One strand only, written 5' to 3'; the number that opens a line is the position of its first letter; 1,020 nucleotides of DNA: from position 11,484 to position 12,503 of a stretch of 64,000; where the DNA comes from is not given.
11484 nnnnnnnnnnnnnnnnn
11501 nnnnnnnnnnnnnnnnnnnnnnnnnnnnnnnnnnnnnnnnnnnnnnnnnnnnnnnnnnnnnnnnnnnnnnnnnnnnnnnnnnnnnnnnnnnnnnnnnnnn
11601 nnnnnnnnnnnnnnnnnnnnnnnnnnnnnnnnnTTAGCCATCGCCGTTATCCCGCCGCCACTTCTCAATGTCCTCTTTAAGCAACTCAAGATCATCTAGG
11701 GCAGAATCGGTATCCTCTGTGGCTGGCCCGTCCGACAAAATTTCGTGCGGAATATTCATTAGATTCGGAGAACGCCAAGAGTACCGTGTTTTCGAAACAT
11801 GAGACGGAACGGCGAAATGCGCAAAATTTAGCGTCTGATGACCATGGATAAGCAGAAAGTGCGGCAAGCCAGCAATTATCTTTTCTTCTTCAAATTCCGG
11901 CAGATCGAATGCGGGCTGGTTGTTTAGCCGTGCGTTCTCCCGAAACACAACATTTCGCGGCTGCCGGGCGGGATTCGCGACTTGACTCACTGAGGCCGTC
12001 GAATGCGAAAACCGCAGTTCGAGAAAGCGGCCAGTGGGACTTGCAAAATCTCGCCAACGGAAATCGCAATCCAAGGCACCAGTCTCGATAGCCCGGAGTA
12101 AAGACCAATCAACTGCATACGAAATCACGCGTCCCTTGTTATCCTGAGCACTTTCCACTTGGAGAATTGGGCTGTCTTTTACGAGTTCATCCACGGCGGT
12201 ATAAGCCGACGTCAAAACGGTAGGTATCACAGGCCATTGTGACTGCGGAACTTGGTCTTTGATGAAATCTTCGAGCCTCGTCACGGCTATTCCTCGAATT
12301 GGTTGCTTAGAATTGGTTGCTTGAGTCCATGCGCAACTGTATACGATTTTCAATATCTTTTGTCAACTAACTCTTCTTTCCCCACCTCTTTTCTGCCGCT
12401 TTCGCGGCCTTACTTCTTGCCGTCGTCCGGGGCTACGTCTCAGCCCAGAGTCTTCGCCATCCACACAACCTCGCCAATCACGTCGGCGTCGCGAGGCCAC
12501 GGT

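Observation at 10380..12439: Low-GC two-gene island behind the prophage repressor: unknown 239-aa protein coupled to an XRE-HTH::ImmA/IrrE peptidase fusion (candidate novel lysogen-expressed defence/TA-like module)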

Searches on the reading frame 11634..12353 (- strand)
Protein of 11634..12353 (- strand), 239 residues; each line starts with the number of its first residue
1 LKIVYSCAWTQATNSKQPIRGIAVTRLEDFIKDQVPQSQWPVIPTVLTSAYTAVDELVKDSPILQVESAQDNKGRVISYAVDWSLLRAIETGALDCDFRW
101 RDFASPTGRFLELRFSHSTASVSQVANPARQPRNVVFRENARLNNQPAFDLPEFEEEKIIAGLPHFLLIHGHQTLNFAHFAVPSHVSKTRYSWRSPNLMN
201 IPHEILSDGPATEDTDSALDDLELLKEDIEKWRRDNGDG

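Call 3: search_protein_families(library=pfam, proteins=[window:11634-12353:-], max_evalue=0.01)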
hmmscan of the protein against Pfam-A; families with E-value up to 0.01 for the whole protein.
window:11634-12353:- (239 aa): 0 families

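Call 6: search_protein_families(library=phrogs, proteins=[window:11634-12353:-], max_evalue=0.01)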
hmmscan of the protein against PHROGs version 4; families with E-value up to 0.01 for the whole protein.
window:11634-12353:- (239 aa): 0 families

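Call 7: search_protein_families(library=padloc, proteins=[window:11634-12353:-], max_evalue=0.1)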
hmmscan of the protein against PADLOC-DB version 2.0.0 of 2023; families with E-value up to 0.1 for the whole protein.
window:11634-12353:- (239 aa): 3 families
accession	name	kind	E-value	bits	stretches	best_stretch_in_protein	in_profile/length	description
PDLC03938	RmrT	-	2.9e-95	315.6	1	26-238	4-214/215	-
PDLC03933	RmrT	-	9.2e-16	56.1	1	26-215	5-191/212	-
PDLC03940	RmrT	-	6.8e-12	43.4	1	29-173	16-166/227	-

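Call 12: find_homologous_proteins(query=window:11634-12353:-, max_evalue=0.001)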
Query window:11634-12353:- (239 aa): 191 proteins with E <= 0.001 among 457 candidates; the best 120 are listed.
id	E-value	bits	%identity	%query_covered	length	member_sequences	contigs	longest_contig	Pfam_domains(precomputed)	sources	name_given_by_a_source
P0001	1.1e-141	488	100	90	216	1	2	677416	-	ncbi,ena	-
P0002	7.3e-118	410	84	90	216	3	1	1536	-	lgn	-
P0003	1.2e-114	400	81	93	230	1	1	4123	-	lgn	-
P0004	1.2e-113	397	81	90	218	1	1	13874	-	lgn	-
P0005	4.7e-97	342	67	93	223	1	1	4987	-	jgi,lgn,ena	-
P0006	1.7e-96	340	69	90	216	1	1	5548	-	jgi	jgi:hypothetical protein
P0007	1.9e-96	340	68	90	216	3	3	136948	-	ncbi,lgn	ncbi:MAG: hypothetical protein WCF20_07730 [Methylovirgula sp.]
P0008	6.5e-96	339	68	90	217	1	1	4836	-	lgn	-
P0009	2.3e-95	337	67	90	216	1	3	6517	-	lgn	-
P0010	6.7e-94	332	67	90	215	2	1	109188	-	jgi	-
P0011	1.1e-93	331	68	88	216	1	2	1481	-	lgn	-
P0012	1.7e-93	331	67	90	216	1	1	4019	-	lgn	-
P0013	2.8e-93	330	67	90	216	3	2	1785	-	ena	-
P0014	1.9e-92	327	64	88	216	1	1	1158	-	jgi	-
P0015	4.8e-92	326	69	88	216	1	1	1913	-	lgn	-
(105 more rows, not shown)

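Call 15: find_encoding_contigs(protein=P0001, flank=10000, max_places=4)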
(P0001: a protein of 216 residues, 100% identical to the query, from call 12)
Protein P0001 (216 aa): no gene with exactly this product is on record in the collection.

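Call 17: find_related_loci(query=A1, collection=genome_contigs, flank=10000)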
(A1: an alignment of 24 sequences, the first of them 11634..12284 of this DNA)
Query A1 (216 aa) in genome_contigs; peptide patterns used: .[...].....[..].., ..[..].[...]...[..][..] (x = any residue, [..] = any of these).
76 stretches matched a pattern; 29 encode a relative of the query (tblastn E <= 1e-3); 27 distinct loci.
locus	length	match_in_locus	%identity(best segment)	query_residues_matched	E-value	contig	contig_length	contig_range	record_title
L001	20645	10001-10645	68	1-215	8e-101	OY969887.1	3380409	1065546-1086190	MAG: uncultured Alphaproteobacteria bacterium isolate MFD01231.bin.c.3 genome assembly, chromosome: 1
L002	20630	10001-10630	64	5-215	2e-93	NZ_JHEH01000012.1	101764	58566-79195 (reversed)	Thioclava dalianensis strain DLFJ1-1 contig12, whole genome shotgun sequence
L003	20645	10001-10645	63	1-215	2e-92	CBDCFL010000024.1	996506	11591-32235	MAG: Paracoccaceae bacterium isolate dac41d16-523e-464a-a570-d5e91034a5b4 genome assembly, contig: contig_24, whole geno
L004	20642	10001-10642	61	2-216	6e-90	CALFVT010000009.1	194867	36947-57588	MAG: uncultured Caulobacterales bacterium isolate H1_Bin_MAXBIN__052_1 genome assembly, contig: c_000000735724, whole ge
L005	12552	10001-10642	60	2-215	6e-89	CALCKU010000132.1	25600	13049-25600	MAG: uncultured Caulobacterales bacterium isolate R3_Bin_Bin_222_1 genome assembly, contig: c_000003610807, whole genome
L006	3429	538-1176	59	1-213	4e-88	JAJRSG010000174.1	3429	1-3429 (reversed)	MAG: Alphaproteobacteria bacterium isolate Dive100_bin4.62 k141_664550, whole genome shotgun sequence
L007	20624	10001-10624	64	6-216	3e-86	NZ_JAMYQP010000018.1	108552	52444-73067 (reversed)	Mesorhizobium sp. M0587 M0587_contig00018, whole genome shotgun sequence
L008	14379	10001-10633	60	7-214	4e-82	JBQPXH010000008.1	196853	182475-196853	Rhodobacter sp. NSM assembly_contig_8, whole genome shotgun sequence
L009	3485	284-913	54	6-215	1e-79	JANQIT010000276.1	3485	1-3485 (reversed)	MAG: Hwanghaeella sp. isolate PL24a_bin.65 k99_1093694, whole genome shotgun sequence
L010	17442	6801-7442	56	1-214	3e-79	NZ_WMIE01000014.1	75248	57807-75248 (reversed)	Paracoccus aestuariivivens strain NBRC 111993 Scaffold14, whole genome shotgun sequence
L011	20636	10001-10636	56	2-213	3e-77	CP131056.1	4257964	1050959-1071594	Hyphomicrobiales bacterium UR115 chromosome, complete genome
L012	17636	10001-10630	55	5-214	1e-76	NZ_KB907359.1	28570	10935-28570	Novispirillum itersonii subsp. itersonii ATCC 12639 G365DRAFT_scaffold00023.23, whole genome shotgun sequence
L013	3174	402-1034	55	5-215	2e-76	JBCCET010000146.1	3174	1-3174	MAG: Pseudomonadota bacterium isolate P01_B01_bin.113 k141_1538860_length_3174_cov_29.0003, whole genome shotgun sequenc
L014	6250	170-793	52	5-214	5e-72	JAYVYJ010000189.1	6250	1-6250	MAG: Hyphomicrobiales bacterium isolate GL85_UP_concoct_52 GL85_UP_concoct_52_188, whole genome shotgun sequence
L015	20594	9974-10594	53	7-215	1e-70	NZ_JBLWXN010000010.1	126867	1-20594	MAG: Terasakiella sp. isolate EA21-01 A21.003.metabat.1RE.5K@10, whole genome shotgun sequence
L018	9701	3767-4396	48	1-215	9e-59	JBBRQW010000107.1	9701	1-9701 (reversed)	MAG: Caulobacterales bacterium isolate metawrap_la1_80 W_la1_80_k141_1942499L_9701_cov_24.2103, whole genome shotgun seq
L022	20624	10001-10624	47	5-214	6e-56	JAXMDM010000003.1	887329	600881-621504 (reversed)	MAG: Rhodospirillales bacterium isolate STL-PRO36 C1.175.fa-3, whole genome shotgun sequence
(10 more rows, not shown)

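Call 22: predict_structure(alignment_id=A1)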
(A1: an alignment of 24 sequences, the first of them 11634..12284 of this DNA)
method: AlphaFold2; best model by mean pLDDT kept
length: 216 residues; sequences in the alignment: 24
mean_pLDDT: 77.5   pTM: 0.66
mean pLDDT of the five models: 77.5, 75.9, 72.2, 60.3, 55.0
residues with pLDDT >= 90: 70; 70-90: 76; 50-70: 51; < 50: 19
segments of 3 or more residues with pLDDT < 50: 45-47, 113-124
pLDDT, mean of each block of 10 residues (from residue 1): 84 91 92 81 59 89 93 86 70 90 83 47 55 57 90 92 82 87 58 63 83 70
secondary structure, 60 per line:
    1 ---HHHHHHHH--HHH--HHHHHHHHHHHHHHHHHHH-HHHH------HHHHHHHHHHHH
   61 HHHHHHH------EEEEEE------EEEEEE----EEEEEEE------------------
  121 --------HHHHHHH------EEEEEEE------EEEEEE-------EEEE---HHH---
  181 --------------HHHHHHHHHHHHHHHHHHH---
elements in order: H4-11 H19-37 H39-42 H49-67 E74-79 E86-91 E96-102 H129-135 E142-148 E155-160 E168-171 H195-213

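Call 26: fold_search(model_id=the predicted structure, library=pdb)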
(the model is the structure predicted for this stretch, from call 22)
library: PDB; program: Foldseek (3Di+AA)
matches with E <= 10: 340; with E <= 0.001: 0
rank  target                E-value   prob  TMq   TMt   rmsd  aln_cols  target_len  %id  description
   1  6l4l                  2.2e-01  0.12  0.19  0.16  17.2       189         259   10  Crystal structure of S. aureus CntK in inactive state (released 2020-10-21)
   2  9cr6_C                3.0e-01  0.20  0.19  0.16  12.5       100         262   12  Crystal structure of histidine racemase (HisR) of Fusobacterium nucleatum (C209S) (released 2025-03-05)
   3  9cr1_A                3.8e-01  0.18  0.19  0.16  12.5        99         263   11  Crystal structure of histidine racemase (HisR) of Fusobacterium nucleatum (C67S) (released 2025-03-05)
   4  7esz_A                4.0e-01  0.16  0.21  0.09  17.3       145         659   10  Crystal structure of the complex formed by Wolbachia cytoplasmic incompatibility factors CinA and CinB with Mn2+ from  (released 2021-11-10)
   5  8hmy_D                4.3e-01  0.21  0.26  0.37   8.9       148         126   11  Cryo-EM structure of the human pre-catalytic TSEN/pre-tRNA complex (released 2023-04-19)
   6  9cr1_C                4.8e-01  0.15  0.18  0.16  12.6        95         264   10  Crystal structure of histidine racemase (HisR) of Fusobacterium nucleatum (C67S) (released 2025-03-05)
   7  7fiv_B                5.1e-01  0.04  0.15  0.06  18.9       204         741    8  Crystal structure of the complex formed by Wolbachia cytoplasmic incompatibility factors CidA and CidBND1-ND2 from wPi (released 2022-04-06)
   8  6hz4_M                5.5e-01  0.21  0.23  0.16  12.2       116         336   11  Structure of McrBC without DNA binding domains (one half of the full complex) (released 2019-07-24)
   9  1xmx                  5.5e-01  0.14  0.24  0.15  10.9       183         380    6  Crystal structure of protein VC1899 from Vibrio cholerae (released 2004-11-16)
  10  3ajv_C                5.8e-01  0.10  0.20  0.24   7.4       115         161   10  Splicing endonuclease from Aeropyrum pernix (released 2010-11-17)
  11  6jis                  6.2e-01  0.13  0.19  0.16  10.3       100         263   12  Crystal structure of the histidine racemase CntK in cobalt and nickel transporter system of staphylococcus aureus (released 2019-10-16)
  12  7esz_C                6.2e-01  0.11  0.20  0.08  17.5       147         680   10  Crystal structure of the complex formed by Wolbachia cytoplasmic incompatibility factors CinA and CinB with Mn2+ from  (released 2021-11-10)
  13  6jiw                  6.5e-01  0.13  0.19  0.16  10.3       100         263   12  Crystal structure of S. aureus CntK with C72S mutation (released 2019-10-16)
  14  8fg6_B                6.9e-01  0.13  0.13  0.18   7.8        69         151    7  Design of amyloidogenic peptide traps (released 2024-03-20)
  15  5e38_C                7.8e-01  0.08  0.15  0.16  16.1       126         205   10  Structural basis of mapping the spontaneous mutations with 5-flourouracil in uracil phosphoribosyltransferase from Myc (released 2015-10-21)
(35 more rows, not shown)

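Call 38: search_solved_structures(query=A1, max_evalue=10)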
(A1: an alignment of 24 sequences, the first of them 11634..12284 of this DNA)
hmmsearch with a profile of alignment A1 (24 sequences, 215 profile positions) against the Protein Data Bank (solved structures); distinct sequences matched with E-value up to 10: 2.
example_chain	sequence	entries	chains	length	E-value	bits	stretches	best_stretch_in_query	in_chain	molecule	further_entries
8dmh_a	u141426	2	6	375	0.41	13.1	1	5-59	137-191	Glycoprotein G2,Cobalamin adenosyltransferase-like domain-containing protein trimerization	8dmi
3qkb_A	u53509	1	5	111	0.95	11.9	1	123-151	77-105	Uncharacterized protein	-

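Call 40: fold_search(model_id=the predicted structure, library=viral)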
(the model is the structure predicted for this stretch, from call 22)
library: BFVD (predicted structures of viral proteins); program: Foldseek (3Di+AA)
matches with E <= 10: 468; with E <= 0.001: 0
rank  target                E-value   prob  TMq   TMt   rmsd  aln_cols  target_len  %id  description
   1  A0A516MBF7            4.5e-02  0.60  0.29  0.27   8.8       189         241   10  (no name in the UniProt tables at hand)
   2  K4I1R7                8.8e-02  0.25  0.23  0.20  24.0       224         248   11  Putative exodeoxyribonuclease 8 PDDEXK-like domain-containing protein [Lactobacillus phage ATCC8014]
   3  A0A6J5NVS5            1.1e-01  0.16  0.19  0.13  12.7       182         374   16  Uncharacterized protein [uncultured Caudovirales phage]
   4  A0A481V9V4            1.3e-01  0.25  0.20  0.07  15.1       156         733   11  Ie1/ie0 [Trichoplusia ni single nucleopolyhedrovirus]
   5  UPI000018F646         2.2e-01  0.20  0.22  0.32  17.4       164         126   14  (no name look-up for this kind of identifier)
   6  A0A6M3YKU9            2.3e-01  0.15  0.14  0.10  21.9       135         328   11  (no name in the UniProt tables at hand)
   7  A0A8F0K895            2.3e-01  0.07  0.12  0.12  12.8       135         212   12  (no name in the UniProt tables at hand)
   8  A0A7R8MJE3            2.5e-01  0.13  0.19  0.20  22.3       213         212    9  Uncharacterized protein [Klebsiella phage vB_KvM-Eowyn]
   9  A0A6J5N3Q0            2.5e-01  0.11  0.13  0.27  14.1       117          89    8  Uncharacterized protein [uncultured Caudovirales phage]
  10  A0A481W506            2.9e-01  0.41  0.18  0.11   6.7        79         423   18  Uncharacterized protein [Pseudomonas phage Psa21]
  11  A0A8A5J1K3            3.1e-01  0.05  0.12  0.11  25.5       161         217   10  (no name in the UniProt tables at hand)
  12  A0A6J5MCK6            3.5e-01  0.10  0.14  0.19  27.2       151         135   11  PD-(D/E)XK endonuclease-like domain-containing protein (Fragment) [uncultured Caudovirales phage]
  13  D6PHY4                4.0e-01  0.10  0.18  0.19  15.0       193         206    8  (no name in the UniProt tables at hand)
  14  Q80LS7                4.2e-01  0.14  0.15  0.06  13.2       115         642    9  IE-1 [Adoxophyes honmai nucleopolyhedrovirus]
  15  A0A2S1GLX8            4.5e-01  0.44  0.21  0.37   5.9        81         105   12  DUF7355 domain-containing protein [Erwinia phage Cronus]
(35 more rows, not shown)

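Call 44: search_protein_families(library=pfam, proteins=[L006:135-461:+, L007:9606-9920:+, L022:9603-9929:+, L018:3389-3697:+], max_evalue=0.1)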
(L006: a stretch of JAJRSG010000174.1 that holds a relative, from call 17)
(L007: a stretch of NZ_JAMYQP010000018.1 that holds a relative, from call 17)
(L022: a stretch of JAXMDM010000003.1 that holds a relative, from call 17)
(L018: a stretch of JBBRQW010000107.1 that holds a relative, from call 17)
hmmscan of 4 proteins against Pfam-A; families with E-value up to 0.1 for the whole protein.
L006:135-461:+ (108 aa): 0 families

L007:9606-9920:+ (104 aa): 0 families

L022:9603-9929:+ (108 aa): 1 family
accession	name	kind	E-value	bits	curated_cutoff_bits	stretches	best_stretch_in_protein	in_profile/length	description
PF00477.22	LEA_5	-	0.042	14.7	40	1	70-98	57-85/109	Small hydrophilic plant seed protein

L018:3389-3697:+ (102 aa): 0 families

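Call 47: search_protein_families(library=ncbifam, proteins=[window:11634-12284:-, L006:2416-3303:+, L007:11847-12746:+, L006:135-461:+, L022:9603-9929:+], max_evalue=0.01)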
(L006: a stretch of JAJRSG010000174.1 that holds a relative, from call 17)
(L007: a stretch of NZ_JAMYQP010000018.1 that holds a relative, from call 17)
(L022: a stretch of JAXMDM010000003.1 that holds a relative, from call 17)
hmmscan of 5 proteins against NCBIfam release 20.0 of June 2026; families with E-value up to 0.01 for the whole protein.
window:11634-12284:- (216 aa): 0 families

L006:2416-3303:+ (295 aa): 5 families
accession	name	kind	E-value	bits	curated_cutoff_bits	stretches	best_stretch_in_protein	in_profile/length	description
NF033558.1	transpos_IS1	equivalog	1.5e-19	70.7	100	1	8-148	44-168/199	IS1 family transposase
NF033587.1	transpos_IS6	equivalog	2.6e-07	30.6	125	1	92-149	84-142/202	IS6 family transposase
NF033547.1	transpos_IS1595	equivalog_domain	4.6e-06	26.6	75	1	3-147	3-150/215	IS1595 family transposase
NF033577.2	transpos_IS481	equivalog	0.00016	21.3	224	0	32-146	94-203/284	IS481 family transposase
NF033545.0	transpos_IS630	equivalog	0.0046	16.5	100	0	9-43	2-36/299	IS630 family transposase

L007:11847-12746:+ (299 aa): 3 families
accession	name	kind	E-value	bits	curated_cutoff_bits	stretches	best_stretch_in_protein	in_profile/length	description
NF033558.1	transpos_IS1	equivalog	2.7e-18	66.6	100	1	7-149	43-169/199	IS1 family transposase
NF033587.1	transpos_IS6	equivalog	1.9e-07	31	125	1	92-151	84-144/202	IS6 family transposase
NF033577.2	transpos_IS481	equivalog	0.0011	18.5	224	0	30-146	92-203/284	IS481 family transposase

L006:135-461:+ (108 aa): 0 families

L022:9603-9929:+ (108 aa): 0 families

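Call 49: search_protein_representatives(alignment_id=A1)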
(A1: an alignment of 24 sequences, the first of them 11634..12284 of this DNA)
Query: 24 sequences, 215 profile positions. Proteins with E-value up to 0.001 (for the whole library): 262; up to 1e-10: 137; up to 1e-30: 51. The best 150 are listed.
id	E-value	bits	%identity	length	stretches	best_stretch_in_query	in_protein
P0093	3.4e-102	356.5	-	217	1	1-214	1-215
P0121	2.1e-80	285.4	-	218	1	4-214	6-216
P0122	6.6e-74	264.1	-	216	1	2-214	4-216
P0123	1.6e-70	253.0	-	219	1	3-214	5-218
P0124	3.8e-69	248.5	-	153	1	1-155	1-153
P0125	1.4e-65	236.9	-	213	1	3-214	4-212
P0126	1.2e-64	233.8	-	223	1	2-215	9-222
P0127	1.6e-63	230.2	-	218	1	4-214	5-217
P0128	1.8e-63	230.0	-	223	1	4-215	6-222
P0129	2.2e-61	223.2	-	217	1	1-214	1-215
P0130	1.8e-57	210.4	-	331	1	2-140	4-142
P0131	1.3e-56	207.6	-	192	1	1-135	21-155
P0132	2.8e-54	200.0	-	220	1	4-214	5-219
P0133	3.6e-50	186.5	-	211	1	3-206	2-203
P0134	7.0e-50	185.6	-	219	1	3-195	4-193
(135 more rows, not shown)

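Call 57: predict_structure(alignment_id=A2)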
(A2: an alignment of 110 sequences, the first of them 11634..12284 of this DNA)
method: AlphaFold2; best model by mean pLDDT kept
length: 216 residues; sequences in the alignment: 110
mean_pLDDT: 90.1   pTM: 0.79
mean pLDDT of the five models: 90.1, 89.4, 89.4, 89.2, 89.1
residues with pLDDT >= 90: 148; 70-90: 48; 50-70: 20; < 50: 0
segments of 3 or more residues with pLDDT < 50: none
pLDDT, mean of each block of 10 residues (from residue 1): 91 97 97 97 95 98 98 97 93 97 97 88 76 68 97 98 95 97 76 66 85 72
secondary structure, 60 per line:
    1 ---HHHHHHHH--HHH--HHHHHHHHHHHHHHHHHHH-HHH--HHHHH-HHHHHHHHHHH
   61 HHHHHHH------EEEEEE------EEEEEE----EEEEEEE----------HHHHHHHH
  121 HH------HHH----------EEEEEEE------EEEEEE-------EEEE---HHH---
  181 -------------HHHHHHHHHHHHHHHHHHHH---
elements in order: H4-11 H19-37 H44-48 H50-67 E74-79 E86-91 E96-102 H113-122 E142-148 E155-160 E168-171 H194-213

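Call 61: fold_search(model_id=the predicted structure, library=pdb)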
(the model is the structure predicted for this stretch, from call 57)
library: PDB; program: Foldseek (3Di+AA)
matches with E <= 10: 187; with E <= 0.001: 0
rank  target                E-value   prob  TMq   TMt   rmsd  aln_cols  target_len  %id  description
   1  6l4l                  1.6e-01  0.21  0.21  0.18  11.2       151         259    7  Crystal structure of S. aureus CntK in inactive state (released 2020-10-21)
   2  6hz4_M                2.8e-01  0.30  0.22  0.15  11.3       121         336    7  Structure of McrBC without DNA binding domains (one half of the full complex) (released 2019-07-24)
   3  6jis                  3.0e-01  0.09  0.15  0.13  12.5       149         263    9  Crystal structure of the histidine racemase CntK in cobalt and nickel transporter system of staphylococcus aureus (released 2019-10-16)
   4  9cr1_C                4.0e-01  0.28  0.21  0.18   7.6        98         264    9  Crystal structure of histidine racemase (HisR) of Fusobacterium nucleatum (C67S) (released 2025-03-05)
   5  6jiw                  4.0e-01  0.20  0.20  0.17   6.0        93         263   10  Crystal structure of S. aureus CntK with C72S mutation (released 2019-10-16)
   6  7esz_A                4.0e-01  0.15  0.21  0.09   8.2       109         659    6  Crystal structure of the complex formed by Wolbachia cytoplasmic incompatibility factors CinA and CinB with Mn2+ from  (released 2021-11-10)
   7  3fov                  4.8e-01  0.30  0.24  0.42   7.0       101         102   13  Crystal structure of protein RPA0323 of unknown function from Rhodopseudomonas palustris (released 2009-01-13)
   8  7et0_A                5.7e-01  0.13  0.20  0.09   8.5       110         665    5  Crystal structure of the complex formed by Wolbachia cytoplasmic incompatibility factors CinA and CinB from wPip (released 2021-11-10)
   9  7esz_C                6.1e-01  0.13  0.21  0.09   8.4       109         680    6  Crystal structure of the complex formed by Wolbachia cytoplasmic incompatibility factors CinA and CinB with Mn2+ from  (released 2021-11-10)
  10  9cr1_A                6.5e-01  0.14  0.19  0.16  11.2       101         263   10  Crystal structure of histidine racemase (HisR) of Fusobacterium nucleatum (C67S) (released 2025-03-05)
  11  9cr6_C                6.9e-01  0.20  0.21  0.18   7.7        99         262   10  Crystal structure of histidine racemase (HisR) of Fusobacterium nucleatum (C209S) (released 2025-03-05)
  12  4jav_A                7.3e-01  0.05  0.15  0.14  16.1       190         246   14  Structural basis of a rationally rewired protein-protein interface (HK853wt and RR468mutant V13P, L14I, I17M and N21V) (released 2013-09-04)
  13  1zp7_B                8.2e-01  0.15  0.21  0.27   9.2       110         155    9  The structure of Bacillus subtilis RecU Holliday junction resolvase and its role in substrate selection and sequence s (released 2005-09-20)
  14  1xmx                  8.7e-01  0.15  0.24  0.16   7.5       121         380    9  Crystal structure of protein VC1899 from Vibrio cholerae (released 2004-11-16)
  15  7fiv_B                8.7e-01  0.04  0.16  0.06  17.6       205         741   11  Crystal structure of the complex formed by Wolbachia cytoplasmic incompatibility factors CidA and CidBND1-ND2 from wPi (released 2022-04-06)
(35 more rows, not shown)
